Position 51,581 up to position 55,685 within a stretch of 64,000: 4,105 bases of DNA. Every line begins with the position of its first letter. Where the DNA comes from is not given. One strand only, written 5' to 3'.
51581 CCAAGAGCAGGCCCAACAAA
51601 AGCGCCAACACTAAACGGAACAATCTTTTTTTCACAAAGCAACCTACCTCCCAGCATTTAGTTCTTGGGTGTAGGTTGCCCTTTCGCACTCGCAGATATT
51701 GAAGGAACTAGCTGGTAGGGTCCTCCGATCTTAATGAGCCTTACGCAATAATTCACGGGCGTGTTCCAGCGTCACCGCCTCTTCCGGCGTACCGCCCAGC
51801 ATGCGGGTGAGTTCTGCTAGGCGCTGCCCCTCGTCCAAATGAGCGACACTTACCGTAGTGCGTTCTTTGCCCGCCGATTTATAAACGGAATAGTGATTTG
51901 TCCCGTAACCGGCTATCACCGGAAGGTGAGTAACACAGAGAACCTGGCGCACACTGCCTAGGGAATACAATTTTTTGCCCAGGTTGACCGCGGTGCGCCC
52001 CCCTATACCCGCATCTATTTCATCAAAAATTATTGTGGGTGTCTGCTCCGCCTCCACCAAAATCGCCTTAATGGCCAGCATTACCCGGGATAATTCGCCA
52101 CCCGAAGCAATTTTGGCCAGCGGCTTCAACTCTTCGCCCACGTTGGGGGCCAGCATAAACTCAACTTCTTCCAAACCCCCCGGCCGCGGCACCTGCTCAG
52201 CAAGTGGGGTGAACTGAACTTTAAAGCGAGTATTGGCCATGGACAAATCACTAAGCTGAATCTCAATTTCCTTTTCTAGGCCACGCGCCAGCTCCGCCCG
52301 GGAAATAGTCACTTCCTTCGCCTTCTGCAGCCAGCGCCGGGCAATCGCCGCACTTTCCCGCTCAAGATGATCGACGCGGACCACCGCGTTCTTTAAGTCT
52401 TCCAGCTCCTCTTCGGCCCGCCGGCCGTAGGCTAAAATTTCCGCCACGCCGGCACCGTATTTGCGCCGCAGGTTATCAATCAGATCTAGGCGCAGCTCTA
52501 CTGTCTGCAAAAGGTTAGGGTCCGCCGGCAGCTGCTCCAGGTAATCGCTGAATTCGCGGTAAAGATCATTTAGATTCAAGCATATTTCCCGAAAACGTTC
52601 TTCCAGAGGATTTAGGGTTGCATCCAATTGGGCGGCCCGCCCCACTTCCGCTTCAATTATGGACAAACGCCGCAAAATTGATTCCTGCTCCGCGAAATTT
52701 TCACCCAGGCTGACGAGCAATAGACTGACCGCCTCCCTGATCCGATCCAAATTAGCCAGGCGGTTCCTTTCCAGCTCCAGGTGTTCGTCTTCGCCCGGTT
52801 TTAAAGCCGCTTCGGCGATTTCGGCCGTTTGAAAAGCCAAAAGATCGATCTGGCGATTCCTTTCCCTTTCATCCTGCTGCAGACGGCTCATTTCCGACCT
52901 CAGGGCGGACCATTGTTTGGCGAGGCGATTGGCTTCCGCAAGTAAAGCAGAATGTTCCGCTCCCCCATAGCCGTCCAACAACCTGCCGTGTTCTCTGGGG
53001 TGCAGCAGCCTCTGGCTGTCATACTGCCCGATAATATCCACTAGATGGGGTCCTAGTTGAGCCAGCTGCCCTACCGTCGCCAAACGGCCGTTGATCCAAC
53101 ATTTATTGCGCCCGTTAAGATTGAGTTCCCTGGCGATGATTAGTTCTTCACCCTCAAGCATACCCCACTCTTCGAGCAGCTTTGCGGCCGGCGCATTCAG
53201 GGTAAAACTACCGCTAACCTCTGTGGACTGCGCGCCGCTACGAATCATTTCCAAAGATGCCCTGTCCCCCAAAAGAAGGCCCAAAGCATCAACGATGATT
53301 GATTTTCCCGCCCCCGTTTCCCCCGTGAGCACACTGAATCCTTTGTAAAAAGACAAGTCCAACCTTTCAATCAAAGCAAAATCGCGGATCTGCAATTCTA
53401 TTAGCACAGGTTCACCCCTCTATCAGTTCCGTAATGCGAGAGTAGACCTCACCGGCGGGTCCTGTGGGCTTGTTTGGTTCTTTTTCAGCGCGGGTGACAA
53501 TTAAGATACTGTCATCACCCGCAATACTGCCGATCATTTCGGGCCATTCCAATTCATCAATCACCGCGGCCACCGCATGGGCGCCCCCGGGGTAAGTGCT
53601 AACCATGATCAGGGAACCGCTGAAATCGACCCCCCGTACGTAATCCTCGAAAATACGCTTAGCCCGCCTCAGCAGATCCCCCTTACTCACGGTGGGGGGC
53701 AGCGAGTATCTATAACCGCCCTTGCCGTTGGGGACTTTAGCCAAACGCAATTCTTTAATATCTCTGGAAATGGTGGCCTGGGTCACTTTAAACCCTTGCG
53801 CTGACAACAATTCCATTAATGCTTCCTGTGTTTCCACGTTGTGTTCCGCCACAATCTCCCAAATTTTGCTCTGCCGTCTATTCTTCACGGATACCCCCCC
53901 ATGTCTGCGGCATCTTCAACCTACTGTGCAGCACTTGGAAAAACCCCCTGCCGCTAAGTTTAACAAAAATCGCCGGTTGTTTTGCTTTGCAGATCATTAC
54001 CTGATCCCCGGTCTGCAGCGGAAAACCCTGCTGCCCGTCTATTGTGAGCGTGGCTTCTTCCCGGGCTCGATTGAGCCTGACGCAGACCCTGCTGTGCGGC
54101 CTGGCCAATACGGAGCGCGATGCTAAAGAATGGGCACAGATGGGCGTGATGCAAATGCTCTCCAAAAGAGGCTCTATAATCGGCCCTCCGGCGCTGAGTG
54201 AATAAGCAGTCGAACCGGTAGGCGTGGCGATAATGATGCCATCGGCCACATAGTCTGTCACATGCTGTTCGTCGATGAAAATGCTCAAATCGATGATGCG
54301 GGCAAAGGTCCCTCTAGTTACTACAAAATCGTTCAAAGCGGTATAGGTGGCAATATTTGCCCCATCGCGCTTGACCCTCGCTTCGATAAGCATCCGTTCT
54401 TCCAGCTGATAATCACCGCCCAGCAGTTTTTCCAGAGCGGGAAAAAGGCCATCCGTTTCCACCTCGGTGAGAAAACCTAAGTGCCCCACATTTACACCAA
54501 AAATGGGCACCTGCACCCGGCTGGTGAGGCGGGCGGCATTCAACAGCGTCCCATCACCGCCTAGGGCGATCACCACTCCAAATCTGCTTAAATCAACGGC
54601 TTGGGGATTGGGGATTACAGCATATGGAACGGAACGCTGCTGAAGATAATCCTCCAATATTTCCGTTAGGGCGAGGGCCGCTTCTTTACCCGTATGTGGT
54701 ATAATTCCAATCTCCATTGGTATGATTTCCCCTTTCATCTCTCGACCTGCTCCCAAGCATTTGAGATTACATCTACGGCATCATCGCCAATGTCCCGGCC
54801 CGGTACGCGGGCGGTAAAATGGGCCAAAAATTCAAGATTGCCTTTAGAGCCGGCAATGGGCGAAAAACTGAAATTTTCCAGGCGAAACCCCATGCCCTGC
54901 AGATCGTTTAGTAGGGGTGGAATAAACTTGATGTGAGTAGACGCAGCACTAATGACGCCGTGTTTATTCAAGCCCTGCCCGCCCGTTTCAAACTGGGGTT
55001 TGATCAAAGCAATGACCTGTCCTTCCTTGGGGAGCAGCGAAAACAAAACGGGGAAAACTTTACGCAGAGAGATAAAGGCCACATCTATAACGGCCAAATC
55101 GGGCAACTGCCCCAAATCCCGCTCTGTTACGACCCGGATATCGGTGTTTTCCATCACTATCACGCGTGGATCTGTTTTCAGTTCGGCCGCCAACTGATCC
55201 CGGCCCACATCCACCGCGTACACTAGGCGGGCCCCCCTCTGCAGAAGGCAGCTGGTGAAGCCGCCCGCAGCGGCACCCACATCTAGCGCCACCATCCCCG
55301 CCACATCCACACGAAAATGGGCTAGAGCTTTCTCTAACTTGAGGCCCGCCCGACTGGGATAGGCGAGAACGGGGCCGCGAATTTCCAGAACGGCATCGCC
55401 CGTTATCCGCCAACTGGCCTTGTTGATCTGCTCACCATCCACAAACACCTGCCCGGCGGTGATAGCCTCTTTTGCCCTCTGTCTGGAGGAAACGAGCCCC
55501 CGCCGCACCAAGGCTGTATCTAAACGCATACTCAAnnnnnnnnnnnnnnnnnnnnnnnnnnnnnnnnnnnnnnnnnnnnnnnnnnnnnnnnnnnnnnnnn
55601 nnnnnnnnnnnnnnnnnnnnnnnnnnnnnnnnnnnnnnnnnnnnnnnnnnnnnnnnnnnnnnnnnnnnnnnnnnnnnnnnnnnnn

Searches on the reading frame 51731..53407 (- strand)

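Call 31: search_protein_families(library=pfam, proteins=[window:51731-53407:-], max_evalue=0.01)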
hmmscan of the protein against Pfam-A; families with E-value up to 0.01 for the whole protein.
window:51731-53407:- (558 aa): 6 families
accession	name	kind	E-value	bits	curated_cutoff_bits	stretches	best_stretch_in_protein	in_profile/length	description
PF02463.25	SMC_N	-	1.9e-16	60.6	40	1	2-511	2-214/220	RecF/RecN/SMC N terminal domain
PF13476.12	AAA_23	-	1.3e-06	29.6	27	1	5-58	2-55/201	AAA domain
PF13401.12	AAA_22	-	2.2e-05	25.2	27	0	21-75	4-52/130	AAA domain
PF13555.12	AAA_29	-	0.00018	21.6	27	1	22-46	22-46/61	P-loop containing region of AAA domain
PF13304.12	AAA_21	-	0.0012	19.4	27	0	24-52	1-26/304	AAA domain, putative AbiEii toxin, Type IV TA system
PF01761.26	DHQ_synthase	-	0.0095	16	24.2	0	452-491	58-97/115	3-dehydroquinate synthase N-terminal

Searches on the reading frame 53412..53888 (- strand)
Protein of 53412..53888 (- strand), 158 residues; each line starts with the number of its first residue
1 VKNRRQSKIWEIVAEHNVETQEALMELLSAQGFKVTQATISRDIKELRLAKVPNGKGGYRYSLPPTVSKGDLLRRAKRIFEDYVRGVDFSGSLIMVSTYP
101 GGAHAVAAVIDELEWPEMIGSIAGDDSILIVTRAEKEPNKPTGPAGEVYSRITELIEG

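Call 31: search_protein_families(library=pfam, proteins=[window:53412-53888:-], max_evalue=0.01)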
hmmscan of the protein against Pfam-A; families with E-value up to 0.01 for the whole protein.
window:53412-53888:- (158 aa): 3 families
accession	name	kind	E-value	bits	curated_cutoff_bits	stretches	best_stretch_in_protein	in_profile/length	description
PF01316.27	Arg_repressor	-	3.8e-23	81.5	27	1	2-66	3-67/70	Arginine repressor, DNA binding domain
PF02863.23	Arg_repressor_C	-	4.9e-20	71.6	25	1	80-137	1-58/68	Arginine repressor, C-terminal domain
PF08220.18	HTH_DeoR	-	0.0025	18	21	1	5-51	1-42/57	DeoR-like helix-turn-helix domain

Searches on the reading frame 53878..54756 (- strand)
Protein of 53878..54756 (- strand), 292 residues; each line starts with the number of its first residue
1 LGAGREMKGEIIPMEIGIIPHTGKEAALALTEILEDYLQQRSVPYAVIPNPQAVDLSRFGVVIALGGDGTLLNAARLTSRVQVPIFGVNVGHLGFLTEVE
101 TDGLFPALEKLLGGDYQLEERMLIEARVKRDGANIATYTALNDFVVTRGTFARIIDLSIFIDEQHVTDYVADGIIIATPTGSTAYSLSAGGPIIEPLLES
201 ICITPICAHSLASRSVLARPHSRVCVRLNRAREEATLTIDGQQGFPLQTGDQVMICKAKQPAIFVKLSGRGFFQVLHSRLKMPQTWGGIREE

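Call 4: search_protein_families(library=ncbifam, proteins=[window:53878-54756:-])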
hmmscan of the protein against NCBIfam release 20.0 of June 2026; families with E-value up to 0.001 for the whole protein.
window:53878-54756:- (292 aa): 18 families
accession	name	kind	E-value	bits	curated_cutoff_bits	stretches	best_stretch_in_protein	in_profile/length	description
NF002306.0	PRK01231.1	equivalog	8.2e-68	228.7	316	1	60-284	68-293/299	NAD(+) kinase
NF002892.0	PRK03372.1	equivalog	1.5e-63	215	299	1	52-284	63-296/312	NAD kinase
NF010678.0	PRK14076.1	equivalog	3.6e-62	211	493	1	11-281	289-568/570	bifunctional NADP phosphatase/NAD kinase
NF002561.0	PRK02155.1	equivalog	6.6e-62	209.4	371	1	59-282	65-287/297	NAD kinase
NF002893.0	PRK03378.1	equivalog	2.6e-59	201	386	1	49-281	50-286/292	NAD(+) kinase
NF002984.0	PRK03708.1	equivalog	2.2e-58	197.9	326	1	14-281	1-274/277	NAD(+) kinase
NF002732.0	PRK02649.1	equivalog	6.4e-57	193.4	348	1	60-280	70-289/305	NAD(+) kinase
NF003391.0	PRK04539.1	equivalog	4.9e-55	186.7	470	1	60-281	70-290/296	inorganic polyphosphate/ATP-NAD kinase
NF002521.0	PRK01911.1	equivalog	7.2e-55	186.5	309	1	52-281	57-285/292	NAD kinase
NF002731.0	PRK02645.1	equivalog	2e-54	185.1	312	1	59-281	58-291/305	NAD(+) kinase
NF002579.0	PRK02231.1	equivalog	6.2e-53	180.1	459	1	61-281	73-295/301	NAD(+) kinase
NF010679.0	PRK14077.1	equivalog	5.2e-48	163.9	343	1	60-281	66-284/287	NAD(+) kinase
NF002255.0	PRK01185.1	subfamily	1.9e-47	161.6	304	1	60-269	54-255/271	NAD(+) kinase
NF010677.0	PRK14075.1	equivalog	4.3e-39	134.6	260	1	59-279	43-249/257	NAD(+) kinase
NF003406.0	PRK04761.1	equivalog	1.8e-28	99.4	211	1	52-209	30-183/257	NAD kinase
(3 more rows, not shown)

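Call 5: search_protein_families(library=pfam, proteins=[window:53878-54756:-])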
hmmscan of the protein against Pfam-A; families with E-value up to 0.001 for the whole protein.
window:53878-54756:- (292 aa): 2 families
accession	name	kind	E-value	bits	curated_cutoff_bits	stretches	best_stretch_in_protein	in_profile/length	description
PF20143.4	NAD_kinase_C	-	1.8e-32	112.2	23.7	1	141-266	1-125/126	ATP-NAD kinase C-terminal domain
PF01513.26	NAD_kinase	-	6.5e-17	62.5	25.5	1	57-116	71-130/130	ATP-NAD kinase N-terminal domain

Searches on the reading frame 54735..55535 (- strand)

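Call 4: search_protein_families(library=ncbifam, proteins=[window:54735-55535:-])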
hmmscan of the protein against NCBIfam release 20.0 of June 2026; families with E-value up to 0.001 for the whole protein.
window:54735-55535:- (266 aa): 6 families
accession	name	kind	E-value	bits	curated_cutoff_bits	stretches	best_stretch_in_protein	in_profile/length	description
TIGR00478.1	tly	subfamily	1.4e-70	237.2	185.8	1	4-235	1-228/228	TlyA family rRNA (cytidine-2'-O)-methyltransferase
NF049952.1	23rRNACMtaseTlyA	equivalog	3.1e-53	180.7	250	1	3-241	1-235/236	23S rRNA (cytidine-2'-O)-methyltransferase TlyA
NF008734.0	PRK11760.1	equivalog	5.1e-07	29.4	176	1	52-125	178-254/359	23S rRNA (cytidine(2498)-2'-O)-methyltransferase RlmM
NF003717.0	PRK05327.1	equivalog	1.8e-06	28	116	1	3-53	92-142/202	30S ribosomal protein S4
TIGR01017.1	rpsD_bact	equivalog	9e-06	25.6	177.2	1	2-53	89-140/200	30S ribosomal protein S4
TIGR00438.1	rrmJ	equivalog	0.00042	19.9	300.15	1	58-112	11-67/188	23S rRNA (uridine(2552)-2'-O)-methyltransferase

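Call 5: search_protein_families(library=pfam, proteins=[window:54735-55535:-])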
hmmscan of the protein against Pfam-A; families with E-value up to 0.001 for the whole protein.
window:54735-55535:- (266 aa): 3 families
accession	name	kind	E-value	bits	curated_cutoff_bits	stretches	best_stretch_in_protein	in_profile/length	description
PF01728.25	FtsJ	-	6.2e-35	121.2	24.1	1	59-239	1-178/181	FtsJ-like methyltransferase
PF01479.30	S4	-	2.5e-12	46.8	22.8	1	3-49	1-47/48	S4 domain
PF22421.1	SYY_C-terminal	-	0.00013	22.2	27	1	4-47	20-63/83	Tyrosine--tRNA ligase SYY-like C-terminal domain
